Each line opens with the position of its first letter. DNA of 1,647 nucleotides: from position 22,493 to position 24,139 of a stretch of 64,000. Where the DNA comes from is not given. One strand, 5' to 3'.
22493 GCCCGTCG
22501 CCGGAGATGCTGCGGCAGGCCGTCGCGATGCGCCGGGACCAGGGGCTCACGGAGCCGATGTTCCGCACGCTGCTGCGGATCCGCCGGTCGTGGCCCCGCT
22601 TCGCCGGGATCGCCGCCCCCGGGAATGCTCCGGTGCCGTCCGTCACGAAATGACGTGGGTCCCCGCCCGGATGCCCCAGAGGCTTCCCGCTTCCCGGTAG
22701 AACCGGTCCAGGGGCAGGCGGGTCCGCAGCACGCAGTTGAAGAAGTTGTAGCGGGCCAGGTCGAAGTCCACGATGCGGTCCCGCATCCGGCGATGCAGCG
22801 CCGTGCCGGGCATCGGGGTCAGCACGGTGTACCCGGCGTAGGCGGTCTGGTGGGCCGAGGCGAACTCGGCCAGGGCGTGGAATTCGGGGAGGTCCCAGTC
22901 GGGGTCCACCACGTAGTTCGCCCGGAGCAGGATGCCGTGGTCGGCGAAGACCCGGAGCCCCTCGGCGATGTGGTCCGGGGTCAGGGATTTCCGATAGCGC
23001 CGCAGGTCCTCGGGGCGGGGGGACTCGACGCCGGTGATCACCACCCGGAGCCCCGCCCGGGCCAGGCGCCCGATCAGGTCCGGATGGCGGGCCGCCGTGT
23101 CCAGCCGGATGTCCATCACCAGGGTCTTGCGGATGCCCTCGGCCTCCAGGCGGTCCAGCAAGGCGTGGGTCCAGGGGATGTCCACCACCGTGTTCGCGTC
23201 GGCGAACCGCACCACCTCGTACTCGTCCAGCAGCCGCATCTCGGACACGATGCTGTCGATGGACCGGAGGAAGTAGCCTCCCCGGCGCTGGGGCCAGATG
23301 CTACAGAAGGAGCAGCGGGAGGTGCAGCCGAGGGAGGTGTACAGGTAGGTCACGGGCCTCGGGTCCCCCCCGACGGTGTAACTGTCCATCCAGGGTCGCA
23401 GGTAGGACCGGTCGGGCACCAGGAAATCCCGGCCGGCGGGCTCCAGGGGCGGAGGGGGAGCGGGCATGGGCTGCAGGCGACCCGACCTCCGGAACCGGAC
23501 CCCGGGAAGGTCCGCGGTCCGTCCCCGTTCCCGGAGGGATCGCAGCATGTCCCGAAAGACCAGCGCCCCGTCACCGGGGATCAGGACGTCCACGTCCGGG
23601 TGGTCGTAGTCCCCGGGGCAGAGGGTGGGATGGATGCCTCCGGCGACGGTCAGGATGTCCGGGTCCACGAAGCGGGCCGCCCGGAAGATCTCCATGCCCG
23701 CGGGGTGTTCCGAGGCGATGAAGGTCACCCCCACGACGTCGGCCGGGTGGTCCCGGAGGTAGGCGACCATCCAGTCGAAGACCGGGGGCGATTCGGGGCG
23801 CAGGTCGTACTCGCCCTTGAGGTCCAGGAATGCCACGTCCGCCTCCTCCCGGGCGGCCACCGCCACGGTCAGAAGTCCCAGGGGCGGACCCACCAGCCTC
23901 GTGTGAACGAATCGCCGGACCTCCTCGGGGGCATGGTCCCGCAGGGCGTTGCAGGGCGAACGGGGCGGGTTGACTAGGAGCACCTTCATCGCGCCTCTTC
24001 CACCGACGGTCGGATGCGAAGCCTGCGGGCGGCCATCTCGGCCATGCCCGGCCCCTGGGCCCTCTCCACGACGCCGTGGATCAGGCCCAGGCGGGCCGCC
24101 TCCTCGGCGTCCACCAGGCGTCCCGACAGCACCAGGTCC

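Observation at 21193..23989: Two convergent class-B (cobalamin) radical SAM genes with overlapping 3' ends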

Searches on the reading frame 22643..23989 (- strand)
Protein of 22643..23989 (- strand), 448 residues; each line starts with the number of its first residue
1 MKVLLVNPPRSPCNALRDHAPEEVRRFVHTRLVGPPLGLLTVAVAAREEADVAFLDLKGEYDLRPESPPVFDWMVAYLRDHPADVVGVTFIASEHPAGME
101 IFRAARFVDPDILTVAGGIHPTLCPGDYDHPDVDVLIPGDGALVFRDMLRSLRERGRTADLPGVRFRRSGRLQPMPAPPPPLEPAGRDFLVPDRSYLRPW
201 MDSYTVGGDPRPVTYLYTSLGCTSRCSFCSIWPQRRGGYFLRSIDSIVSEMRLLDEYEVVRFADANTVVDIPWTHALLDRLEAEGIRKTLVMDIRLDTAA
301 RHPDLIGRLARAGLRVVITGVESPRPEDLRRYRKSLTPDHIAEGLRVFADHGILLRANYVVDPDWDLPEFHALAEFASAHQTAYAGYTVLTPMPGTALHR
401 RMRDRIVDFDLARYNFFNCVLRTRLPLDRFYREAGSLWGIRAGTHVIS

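Call 10: search_protein_families(library=pfam, proteins=[window:22643-23989:-], max_evalue=0.01)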
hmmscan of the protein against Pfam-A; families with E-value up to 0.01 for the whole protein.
window:22643-23989:- (448 aa): 2 families
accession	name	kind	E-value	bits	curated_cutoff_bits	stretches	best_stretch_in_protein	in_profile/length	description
PF04055.27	Radical_SAM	-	1.8e-14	54.7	29.5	1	218-377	3-166/166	Radical SAM superfamily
PF02310.24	B12-binding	-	2.2e-14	53.8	32.1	1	31-145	9-117/121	B12 binding domain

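Call 12: search_protein_families(library=ncbifam, proteins=[window:22643-23989:-], max_evalue=0.001)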
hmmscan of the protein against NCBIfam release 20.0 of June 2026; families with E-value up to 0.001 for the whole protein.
window:22643-23989:- (448 aa): 16 families
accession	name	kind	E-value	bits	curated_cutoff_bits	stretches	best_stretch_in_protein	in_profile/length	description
TIGR04367.1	HpnR_B12_rSAM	equivalog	1.1e-35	123.1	650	1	35-433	21-404/490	hopanoid C-3 methylase HpnR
TIGR02026.1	BchE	equivalog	1.5e-26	93.4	481.35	1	35-424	21-409/497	magnesium-protoporphyrin IX monomethyl ester anaerobic oxidative cyclase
TIGR03975.1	rSAM_ocin_1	subfamily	2.5e-14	52.7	281.85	1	69-355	115-404/606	RiPP maturation radical SAM C-methyltransferase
NF038361.1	rSAM_Sden_1168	equivalog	5.6e-13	48.3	575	1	35-361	84-431/560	Sden_1168 family B12-binding radical SAM P-methyltransferase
NF040546.1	rSAM_CUAEP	equivalog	7.5e-13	48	500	1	187-379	143-340/468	CUAEP/CCAEP-tail radical SAM (seleno)protein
TIGR03471.1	HpnJ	equivalog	4.6e-12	45.6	577.6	1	202-403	186-388/472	hopanoid biosynthesis associated radical SAM protein HpnJ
TIGR04385.1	B12_rSAM_cofa1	equivalog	1.2e-10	41.2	450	1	106-300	94-279/438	B12 lower ligand biosynthesis radical SAM protein BzaD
NF040542.1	rSAM_RCCLKC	equivalog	3.7e-10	39.5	450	1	97-377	64-347/423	arsinothricin biosynthesis radical SAM protein ArsL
TIGR04479.1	bcpD_PhpK_rSAM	subfamily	8.3e-09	34.3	600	1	213-361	241-389/504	PhpK family radical SAM P-methyltransferase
NF050148.1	rSAM_ApyD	equivalog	1.4e-07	30.3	750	1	33-419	22-409/645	RiPP biosynthesis radical SAM protein ApyD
TIGR04013.1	B12_SAM_MJ_1487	hypoth_equivalog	2.7e-07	29.8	251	1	81-266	42-206/382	TIGR04013 family B12-binding domain/radical SAM domain-containing protein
TIGR01125.1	TIGR01125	equivalog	1.1e-06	28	356.95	1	208-254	132-177/432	30S ribosomal protein S12 methylthiotransferase RimO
TIGR04014.1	B12_SAM_MJ_0865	equivalog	2.4e-06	26.6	360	1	132-401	89-357/434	methyl-coenzyme M reductase glutamine C-methyltransferase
NF033712.0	B12_rSAM_KedN5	subfamily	4.6e-06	25.1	700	1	77-168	57-153/624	KedN5 family methylcobalamin-dependent radical SAM C-methyltransferase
NF033070.1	rSAM_AprD4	equivalog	6.6e-05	22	500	1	212-423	195-412/456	AprD4 family radical SAM diol-dehydratase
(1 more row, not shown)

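Call 16: find_homologous_proteins(query=window:22646-23989:-, max_evalue=1e-10)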
Query window:22646-23989:- (448 aa): 870 proteins with E <= 1e-10 among 8000 candidates; the best 120 are listed.
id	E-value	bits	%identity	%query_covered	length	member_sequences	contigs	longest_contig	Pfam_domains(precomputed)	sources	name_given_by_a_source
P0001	0.0e+0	1033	100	100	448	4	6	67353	PF04055.28,PF02310.25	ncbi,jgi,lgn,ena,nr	ncbi:cobalamin-dependent protein [Myxococcota bacterium]|nr:cobalamin-dependent protein [Myxococcota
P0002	1.7e-286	968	93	100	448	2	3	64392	PF04055.28,PF02310.25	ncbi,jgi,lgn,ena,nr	ncbi:MAG TPA: radical SAM protein [Myxococcota bacterium]|nr:radical SAM protein [Myxococcota bacter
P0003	3.2e-216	737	73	100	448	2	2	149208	PF04055.28,PF02310.25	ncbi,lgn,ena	-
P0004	1.7e-205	701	68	100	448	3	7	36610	PF04055.28,PF02310.25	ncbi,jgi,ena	jgi:radical SAM superfamily enzyme YgiQ (UPF0313 family)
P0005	9.6e-201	686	68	100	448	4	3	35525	PF04055.28,PF02310.25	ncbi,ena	-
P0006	1.3e-190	652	65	100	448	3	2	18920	PF04055.28,PF02310.25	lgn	-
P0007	1.3e-190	652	66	100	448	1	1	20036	PF04055.28,PF02310.25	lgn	-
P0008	1.4e-182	626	65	91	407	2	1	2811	PF04055.28,PF02310.25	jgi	jgi:radical SAM superfamily enzyme YgiQ (UPF0313 family)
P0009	9.9e-182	623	62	100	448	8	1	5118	PF04055.28,PF02310.25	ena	-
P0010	1.3e-179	616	61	100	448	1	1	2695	PF04055.28,PF02310.25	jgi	-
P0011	2.3e-178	612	61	100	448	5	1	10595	PF04055.28,PF02310.25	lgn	-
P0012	3.9e-174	598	61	100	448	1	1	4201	PF04055.28,PF02310.25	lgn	-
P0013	2.0e-173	596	60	100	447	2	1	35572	PF04055.28,PF02310.25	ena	-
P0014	1.6e-171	589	59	100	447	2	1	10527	PF04055.28,PF02310.25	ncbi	-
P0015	2.2e-171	589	59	100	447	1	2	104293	PF04055.28,PF02310.25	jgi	jgi:radical SAM superfamily enzyme YgiQ (UPF0313 family)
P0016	1.2e-169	583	58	100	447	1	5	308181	PF04055.28,PF02310.25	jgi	-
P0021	4.2e-167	575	58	100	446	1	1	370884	PF04055.28,PF02310.25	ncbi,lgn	-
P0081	1.2e-154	534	55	100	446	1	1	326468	PF04055.28,PF02310.25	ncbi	-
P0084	1.5e-154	533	49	100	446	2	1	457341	PF04055.28,PF02310.25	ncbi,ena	-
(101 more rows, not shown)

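Call 18: find_related_loci(query=A1, collection=genome_contigs, flank=10000)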
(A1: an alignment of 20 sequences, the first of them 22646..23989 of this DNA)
Query A1 (448 aa) in genome_contigs; peptide patterns used: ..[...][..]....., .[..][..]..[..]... (x = any residue, [..] = any of these).
600 stretches matched a pattern (row limit reached: there are more); 537 encode a relative of the query (tblastn E <= 1e-3); the best 80 are kept; 80 distinct loci.
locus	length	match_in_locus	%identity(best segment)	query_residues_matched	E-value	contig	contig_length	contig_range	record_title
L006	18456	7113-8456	93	1-448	0e+0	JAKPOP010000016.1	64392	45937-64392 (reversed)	MAG: Deltaproteobacteria bacterium isolate JPNA_maxbin.075 k141_1236000, whole genome shotgun sequence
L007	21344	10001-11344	68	1-448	0e+0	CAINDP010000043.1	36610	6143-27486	MAG: uncultured Myxococcales bacterium isolate Loclat_bin-06029 genome assembly, contig: bin-06029:043/273, whole genome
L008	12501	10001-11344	67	1-448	0e+0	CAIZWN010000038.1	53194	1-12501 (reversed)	MAG: uncultured Myxococcales bacterium isolate Loc080925-8-8m_bin-466 genome assembly, contig: bin-466:38/84, whole geno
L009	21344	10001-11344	67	1-448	0e+0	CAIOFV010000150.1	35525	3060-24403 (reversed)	MAG: uncultured Myxococcales bacterium isolate MJ-time_bin-5834 genome assembly, contig: bin-5834:150/173, whole genome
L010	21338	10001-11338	56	1-447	2e-165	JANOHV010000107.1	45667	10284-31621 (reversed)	MAG: Candidatus Rokuibacteriota bacterium isolate SOY_63_metabat_434 SOY_63_k141_4114228, whole genome shotgun sequence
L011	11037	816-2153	53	1-447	4e-165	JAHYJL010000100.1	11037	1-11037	MAG: Bacteroidales bacterium isolate KA21 NODE_2722_length_11037_cov_5.247754, whole genome shotgun sequence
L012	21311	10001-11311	50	1-438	5e-160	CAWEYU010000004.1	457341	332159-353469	MAG: uncultured Bacteroidales bacterium isolate MFD05942.bin.1.356 genome assembly, contig: contig_15839, whole genome s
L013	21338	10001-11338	51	1-447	4e-159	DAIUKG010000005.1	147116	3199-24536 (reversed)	MAG TPA_asm: Spirochaetota bacterium isolate CTOTU18769 NODE_61_length_147116_cov_9.718981, whole genome shotgun sequenc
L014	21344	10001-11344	49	1-447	3e-157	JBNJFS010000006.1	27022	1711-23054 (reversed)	MAG: Bacteroidota bacterium isolate Y22_60dBSe2.bin.27 NODE_1614_length_27022_cov_13.081380, whole genome shotgun sequen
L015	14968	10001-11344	49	1-447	6e-156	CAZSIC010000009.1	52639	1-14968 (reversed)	MAG TPA_asm: uncultured Bacteroidales bacterium isolate SRP141376_co4_236 genome assembly, contig: NODE_1141_length_5263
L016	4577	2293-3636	48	1-447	3e-159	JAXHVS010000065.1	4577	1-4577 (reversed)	MAG: Bacteroidota bacterium isolate MAG83_tar_biofilm MAG83_65, whole genome shotgun sequence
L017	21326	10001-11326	50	1-443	2e-155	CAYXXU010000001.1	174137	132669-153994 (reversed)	MAG TPA_asm: uncultured Bacteroidales bacterium isolate SRP220891_co2_158 genome assembly, contig: NODE_63_length_174137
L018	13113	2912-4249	50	1-447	9e-154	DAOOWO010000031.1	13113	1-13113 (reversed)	MAG TPA_asm: Bacteroidales bacterium isolate AMR_MDS_2413 NODE_4763_length_13113_cov_3.926635, whole genome shotgun sequ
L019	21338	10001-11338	54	1-447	2e-153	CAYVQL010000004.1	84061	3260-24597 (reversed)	MAG TPA_asm: uncultured Enterobacterales bacterium isolate SRP077602_co7_23 genome assembly, contig: NODE_964_length_840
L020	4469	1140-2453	50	1-438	9e-157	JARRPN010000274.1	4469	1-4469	MAG: Calditrichaceae bacterium isolate Spart_177_MAG scaffold_17794, whole genome shotgun sequence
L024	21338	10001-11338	51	1-447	1e-151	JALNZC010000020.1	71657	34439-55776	MAG: Bacteroidales bacterium isolate SO_2017_GW1 bin 88 NODE_2161_length_71657_cov_1.277562_OW334_2017, whole genome sho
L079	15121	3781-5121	41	1-447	2e-109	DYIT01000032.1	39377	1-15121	MAG TPA_asm: Candidatus Kuenenia stuttgartiensis isolate FI88_62_9 Afr_mines_FI88_413_length_39377_cov_3_726998, whole g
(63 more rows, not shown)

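Call 26: search_protein_families(library=pfam, proteins=[L079:365-1786:-, L079:1764-3074:-, L079:3092-3703:-, L079:3781-5124:+, L079:5174-6733:+, L079:6933-8027:+, L079:8029-9627:+, L079:9924-11243:-, L079:11329-11967:+, L079:12886-13887:-], max_evalue=0.001)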
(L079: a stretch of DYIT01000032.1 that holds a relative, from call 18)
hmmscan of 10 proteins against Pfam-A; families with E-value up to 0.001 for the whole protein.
L079:365-1786:- (473 aa): 3 families
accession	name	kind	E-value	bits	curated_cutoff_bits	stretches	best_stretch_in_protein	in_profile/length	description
PF13620.12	CarboxypepD_reg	-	2.5e-18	66.6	32.3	1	181-271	1-82/82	Carboxypeptidase regulatory-like domain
PF13715.12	CarbopepD_reg_2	-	4.7e-10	39.8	32.2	0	222-267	29-73/88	CarboxypepD_reg-like domain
PF10670.15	DUF4198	-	0.00095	19.8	34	0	94-150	150-205/209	Domain of unknown function (DUF4198)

L079:1764-3074:- (436 aa): 0 families

L079:3092-3703:- (203 aa): 0 families

L079:3781-5124:+ (447 aa): 2 families
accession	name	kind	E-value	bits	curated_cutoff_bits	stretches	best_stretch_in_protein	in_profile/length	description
PF04055.27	Radical_SAM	-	1.5e-13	51.7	29.5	1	219-377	3-166/166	Radical SAM superfamily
PF02310.24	B12-binding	-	1.9e-12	47.5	32.1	1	33-138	11-110/121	B12 binding domain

L079:5174-6733:+ (519 aa): 0 families

L079:6933-8027:+ (364 aa): 4 families
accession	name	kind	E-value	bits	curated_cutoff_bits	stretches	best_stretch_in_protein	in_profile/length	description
PF13343.11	SBP_bac_6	-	9.7e-26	91.2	24.6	1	115-315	25-219/245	Bacterial extracellular solute-binding protein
PF13416.11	SBP_bac_8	-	3e-20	73.6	27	1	61-318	2-264/279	Bacterial extracellular solute-binding protein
PF01547.30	SBP_bac_1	-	1.8e-14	54.9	26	1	55-300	8-304/307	Bacterial extracellular solute-binding protein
PF13531.11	SBP_bac_11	-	1.1e-12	48.7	25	1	50-301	4-217/227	Bacterial extracellular solute-binding protein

L079:8029-9627:+ (532 aa): 1 family
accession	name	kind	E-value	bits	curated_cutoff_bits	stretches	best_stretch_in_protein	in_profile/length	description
PF00149.33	Metallophos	-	5.6e-16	60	21.5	1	141-308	21-191/191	Calcineurin-like phosphoesterase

L079:9924-11243:- (439 aa): 4 families
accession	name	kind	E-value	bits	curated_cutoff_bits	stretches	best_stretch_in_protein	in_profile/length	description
PF13229.12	Beta_helix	-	7.9e-16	58.5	25.9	1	134-268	10-149/158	Right handed beta helix region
PF05048.19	NosD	-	6.6e-15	55.6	23.6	2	194-268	40-115/212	Periplasmic copper-binding protein (NosD)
PF17161.10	DUF5123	-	4.3e-06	28.3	35.1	1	243-333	23-112/113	Domain of unknown function (DUF5123)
PF12708.12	Pect-lyase_RHGA_epim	-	8e-06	26.2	27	0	120-171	164-212/213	Rhamnogalacturonase A/epimerase, pectate lyase-like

L079:11329-11967:+ (212 aa): 5 families
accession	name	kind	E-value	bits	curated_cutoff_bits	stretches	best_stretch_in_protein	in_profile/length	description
PF01344.31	Kelch_1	-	1.2e-08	34.8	20.1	1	141-171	1-29/46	Kelch motif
PF13418.12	Kelch_4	-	1.8e-07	31.4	21.6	0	141-172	1-32/49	Galactose oxidase, central domain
PF24681.1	Kelch_KLHDC2_KLHL20_DRC7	-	5.7e-07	29.5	50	1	130-210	38-122/221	KLHDC2/KLHL20/DRC7 Kelch-repeats domain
PF24981.1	Beta-prop_ATRN-LZTR1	-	1.7e-05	24.7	50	0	141-161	261-281/289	Attractin/LZTR1 beta-propeller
PF00041.27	fn3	-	6e-05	23.6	25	1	34-116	2-82/84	Fibronectin type III domain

L079:12886-13887:- (333 aa): 1 family
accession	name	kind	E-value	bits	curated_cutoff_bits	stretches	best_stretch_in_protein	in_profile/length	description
PF00464.25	SHMT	-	2e-18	66.7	27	1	21-320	56-396/399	Serine hydroxymethyltransferase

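Call 29: search_solved_structures(query=A1, max_evalue=0.001, show_alignments=1)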
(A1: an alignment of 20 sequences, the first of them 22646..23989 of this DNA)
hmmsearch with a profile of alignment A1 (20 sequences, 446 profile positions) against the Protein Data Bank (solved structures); distinct sequences matched with E-value up to 0.001: 6.
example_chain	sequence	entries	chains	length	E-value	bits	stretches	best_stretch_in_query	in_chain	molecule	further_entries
9ccb_A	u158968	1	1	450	5.5e-13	51.8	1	191-402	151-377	Radical SAM core domain-containing protein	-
7kdx_A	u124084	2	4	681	4.5e-10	42.2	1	80-231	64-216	Methyltransferase TokK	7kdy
6wte_A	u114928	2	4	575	9e-08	34.6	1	37-259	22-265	B12-binding domain-containing protein | Tryptophan-C2-methyltransferase containing B12-binding domain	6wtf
5ul2_A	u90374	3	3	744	3.2e-07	32.8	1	71-361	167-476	OxsB protein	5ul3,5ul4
4jc0_A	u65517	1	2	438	0.00061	22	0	205-253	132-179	Ribosomal protein S12 methylthiotransferase RimO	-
2qgq_A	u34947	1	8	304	0.00095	21.4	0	209-253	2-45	Protein TM_1862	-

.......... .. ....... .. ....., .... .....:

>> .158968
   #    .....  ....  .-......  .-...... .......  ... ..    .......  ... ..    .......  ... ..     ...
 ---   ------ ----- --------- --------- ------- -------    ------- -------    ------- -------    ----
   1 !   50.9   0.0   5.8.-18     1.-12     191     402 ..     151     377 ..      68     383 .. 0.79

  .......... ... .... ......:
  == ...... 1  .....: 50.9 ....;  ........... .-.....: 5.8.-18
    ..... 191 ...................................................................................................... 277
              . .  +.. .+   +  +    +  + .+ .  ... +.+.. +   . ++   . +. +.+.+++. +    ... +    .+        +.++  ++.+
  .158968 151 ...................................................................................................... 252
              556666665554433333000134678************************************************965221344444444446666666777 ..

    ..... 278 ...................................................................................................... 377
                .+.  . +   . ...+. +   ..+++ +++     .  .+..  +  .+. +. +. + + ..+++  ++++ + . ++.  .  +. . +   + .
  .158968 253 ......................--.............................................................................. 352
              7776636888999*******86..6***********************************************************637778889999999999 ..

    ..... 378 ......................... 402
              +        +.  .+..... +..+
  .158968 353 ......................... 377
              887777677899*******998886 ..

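Call 40: predict_structure(alignment_id=A3)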
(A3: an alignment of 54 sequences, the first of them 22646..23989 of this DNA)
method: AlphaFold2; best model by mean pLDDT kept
length: 448 residues; sequences in the alignment: 54
mean_pLDDT: 91.5   pTM: 0.91
mean pLDDT of the five models: 91.5, 91.5, 90.7, 89.5, 86.8
residues with pLDDT >= 90: 325; 70-90: 116; 50-70: 7; < 50: 0
segments of 3 or more residues with pLDDT < 50: none
pLDDT, mean of each block of 10 residues (from residue 1): 97 94 91 86 96 96 94 98 97 96 98 96 93 92 93 87 91 88 89 94 82 89 79 77 94 92 74 95 95 92 96 93 88 87 94 93 95 93 90 90 95 95 97 96 80
secondary structure, 60 per line:
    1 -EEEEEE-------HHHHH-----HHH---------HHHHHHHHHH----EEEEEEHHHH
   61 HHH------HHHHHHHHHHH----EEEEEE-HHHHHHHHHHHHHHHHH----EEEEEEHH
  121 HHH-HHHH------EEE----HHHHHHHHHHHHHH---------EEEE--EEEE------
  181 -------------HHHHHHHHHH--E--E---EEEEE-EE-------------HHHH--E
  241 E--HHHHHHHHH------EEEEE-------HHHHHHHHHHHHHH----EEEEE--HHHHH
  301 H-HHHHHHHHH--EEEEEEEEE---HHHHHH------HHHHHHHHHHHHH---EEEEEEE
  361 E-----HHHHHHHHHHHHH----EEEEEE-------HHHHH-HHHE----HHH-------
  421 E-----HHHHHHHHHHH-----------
elements in order: E2-7 H15-19 H37-46 E51-56 H57-63 H70-80 E85-90 H92-108 E113-118 H119-123 H125-128 E135-137 H142-155 E165-168 E171-174 H194-203 E213-217 H234-237 H244-252 E259-263 H271-284 E289-293 H296-301 H303-311 E314-322 H326-331 H338-350 E354-361 H367-379 E384-389 H397-401 H427-437

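Call 44: fold_search(model_id=the predicted structure, library=pdb)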
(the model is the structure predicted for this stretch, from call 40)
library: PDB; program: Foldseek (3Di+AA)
matches with E <= 10: 1719; with E <= 0.001: 92
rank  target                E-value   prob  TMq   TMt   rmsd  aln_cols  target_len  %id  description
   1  6wte_B                5.4e-20  1.00  0.64  0.55   8.0       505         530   19  Structure of radical S-adenosylmethionine methyltransferase, TsrM, from Kitasatospora setae with cobalamin and [4Fe-4S (released 2020-12-23)
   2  6wte_A                5.7e-20  1.00  0.64  0.52   9.6       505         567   20  Structure of radical S-adenosylmethionine methyltransferase, TsrM, from Kitasatospora setae with cobalamin and [4Fe-4S (released 2020-12-23)
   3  6wtf_A                6.4e-20  1.00  0.64  0.54   7.8       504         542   19  Structure of radical S-adenosylmethionine methyltransferase, TsrM, from Kitasatospora setae with tryptophan substrate  (released 2020-12-23)
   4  6wtf_B                1.1e-19  1.00  0.64  0.54   7.9       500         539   19  Structure of radical S-adenosylmethionine methyltransferase, TsrM, from Kitasatospora setae with tryptophan substrate  (released 2020-12-23)
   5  6fd2_B                1.8e-19  1.00  0.74  0.73   5.5       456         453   20  Radical SAM 1,2-diol dehydratase AprD4 in complex with its substrate paromamine (released 2018-01-17)
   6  5ul4                  4.3e-19  1.00  0.69  0.44   5.2       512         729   15  Structure of Cobalamin-dependent S-adenosylmethionine radical enzyme OxsB with aqua-cobalamin and S-adenosylmethionine b (released 2017-04-19)
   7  6fd2_A                7.0e-19  1.00  0.76  0.75   5.4       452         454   19  Radical SAM 1,2-diol dehydratase AprD4 in complex with its substrate paromamine (released 2018-01-17)
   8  5ul3                  4.1e-18  1.00  0.62  0.40  10.2       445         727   17  Structure of Cobalamin-dependent S-adenosylmethionine radical enzyme OxsB with aqua-cobalamin bound (released 2017-04-19)
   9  5ul2                  5.5e-18  1.00  0.67  0.43   5.5       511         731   17  Structure of Apo, SeMet-labeled Cobalamin-dependent S-adenosylmethionine radical enzyme OxsB (released 2017-04-19)
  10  9ccb                  9.0e-18  1.00  0.62  0.66   4.2       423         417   18  X-ray crystal structure of methyl-coenzyme M reductase glutamine methylase (MgmA) from Methanothermobacter marburgensis  (released 2025-01-01)
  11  9n1b                  2.4e-16  1.00  0.65  0.48   4.9       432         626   12  Crystal structure of CysS from Corallococcus sp. CA054B with 5'-deoxyadenosine, methionine, and pantetheinylated 3-metho (released 2026-01-28)
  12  9n1d                  1.3e-15  1.00  0.65  0.48   5.0       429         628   12  Crystal structure of CysS from Corallococcus sp. CA054B with 5'-deoxyadenosine and methionine bound (released 2026-01-28)
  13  7kdy_A                1.6e-15  1.00  0.64  0.45   6.0       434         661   18  Crystal structure of Streptomyces tokunonesis TokK with hydroxycobalamin, 5'-deoxyadenosine, methionine, and (2R)-pant (released 2022-01-12)
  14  7kdx_A                3.8e-15  1.00  0.62  0.44   7.8       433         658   17  Crystal structure of Streptomyces tokunonesis TokK with hydroxycobalamin, 5'-deoxyadenosine, and methionine (released 2022-01-12)
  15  9n1c                  4.3e-15  1.00  0.62  0.46   5.3       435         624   13  Crystal structure of CysS from Corallococcus sp. CA054B with 5'-deoxyadenosine, methionine, and pantetheinylated 3-ethox (released 2026-01-28)
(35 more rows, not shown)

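Call 46: find_encoding_contigs(protein=P0081, flank=10000, max_places=1)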
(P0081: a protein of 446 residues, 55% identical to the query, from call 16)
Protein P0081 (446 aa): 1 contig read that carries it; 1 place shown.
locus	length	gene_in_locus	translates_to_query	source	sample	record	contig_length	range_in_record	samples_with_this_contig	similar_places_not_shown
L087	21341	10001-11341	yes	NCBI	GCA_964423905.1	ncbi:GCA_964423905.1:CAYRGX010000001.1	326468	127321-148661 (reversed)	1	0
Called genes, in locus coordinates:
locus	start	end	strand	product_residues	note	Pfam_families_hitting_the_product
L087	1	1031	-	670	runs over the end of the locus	PF13367:PrsW-protease, PF00027:cNMP_binding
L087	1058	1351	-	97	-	PF01740:STAS, PF13466:STAS_2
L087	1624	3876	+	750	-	PF07695:7TMR-DISM_7TM, PF13581:HATPase_c_2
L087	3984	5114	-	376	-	PF17957:Big_7 (faint), PF19077:Big_13 (faint)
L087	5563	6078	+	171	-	-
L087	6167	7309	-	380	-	PF13810:DUF4185, PF16396:DUF5005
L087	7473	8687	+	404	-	PF00109:ketoacyl-synt, PF08545:ACP_syn_III (faint), PF00108:Thiolase_N (weak), PF02801:Ketoacyl-synt_C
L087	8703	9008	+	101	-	PF00550:PP-binding (weak)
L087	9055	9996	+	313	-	-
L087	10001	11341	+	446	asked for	PF02310:B12-binding, PF04055:Radical_SAM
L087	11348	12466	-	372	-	PF08545:ACP_syn_III (weak)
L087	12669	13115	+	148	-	-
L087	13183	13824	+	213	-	-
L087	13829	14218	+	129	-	-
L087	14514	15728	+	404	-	PF04015:DUF362, PF00037:Fer4 (faint), PF14697:Fer4_21 (faint)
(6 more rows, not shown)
